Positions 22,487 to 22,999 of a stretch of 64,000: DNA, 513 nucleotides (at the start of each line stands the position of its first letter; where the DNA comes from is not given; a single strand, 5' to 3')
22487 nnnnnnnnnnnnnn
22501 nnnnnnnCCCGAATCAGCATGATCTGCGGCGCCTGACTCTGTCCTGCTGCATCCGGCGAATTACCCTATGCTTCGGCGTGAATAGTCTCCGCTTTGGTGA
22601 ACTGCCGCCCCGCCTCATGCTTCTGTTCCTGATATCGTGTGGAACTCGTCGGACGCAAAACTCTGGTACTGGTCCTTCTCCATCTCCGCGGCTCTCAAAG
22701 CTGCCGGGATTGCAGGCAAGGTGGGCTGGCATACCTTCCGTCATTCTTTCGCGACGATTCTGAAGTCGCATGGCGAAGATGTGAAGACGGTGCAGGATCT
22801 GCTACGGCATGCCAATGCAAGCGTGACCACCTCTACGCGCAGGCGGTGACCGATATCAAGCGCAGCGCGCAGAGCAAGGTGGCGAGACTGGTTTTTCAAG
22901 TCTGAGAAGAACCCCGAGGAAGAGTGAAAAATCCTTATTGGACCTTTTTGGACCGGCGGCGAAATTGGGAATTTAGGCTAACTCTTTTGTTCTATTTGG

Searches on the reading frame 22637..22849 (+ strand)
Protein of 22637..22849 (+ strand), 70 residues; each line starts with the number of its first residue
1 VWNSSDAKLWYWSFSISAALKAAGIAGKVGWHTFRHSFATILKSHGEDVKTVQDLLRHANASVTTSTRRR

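Call 82: search_protein_families(library=pfam, proteins=[window:22637-22849:+], max_evalue=0.1)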
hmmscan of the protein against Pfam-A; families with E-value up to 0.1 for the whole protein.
window:22637-22849:+ (70 aa): 2 families
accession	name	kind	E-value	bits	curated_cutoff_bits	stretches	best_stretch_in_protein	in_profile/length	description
PF00589.27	Phage_integrase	-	5.2e-10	39.8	27.1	1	16-64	114-162/172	Phage integrase family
PF17567.7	DUF5473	-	0.013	16.2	31.1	1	12-70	6-65/106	Family of unknown function (DUF5473)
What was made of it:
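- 22637..22849 (+): Tyrosine-recombinase (integrase) remnant, a 70-aa fragment. Pfam Phage_integrase 5.2e-10, covering only profile positions 114-162 of 172 (call 82).
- Checked: An integrase remnant at 22637-22849: Phage_integrase 5e-10, covering only profile positions 114-162 of 172 (call 82).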
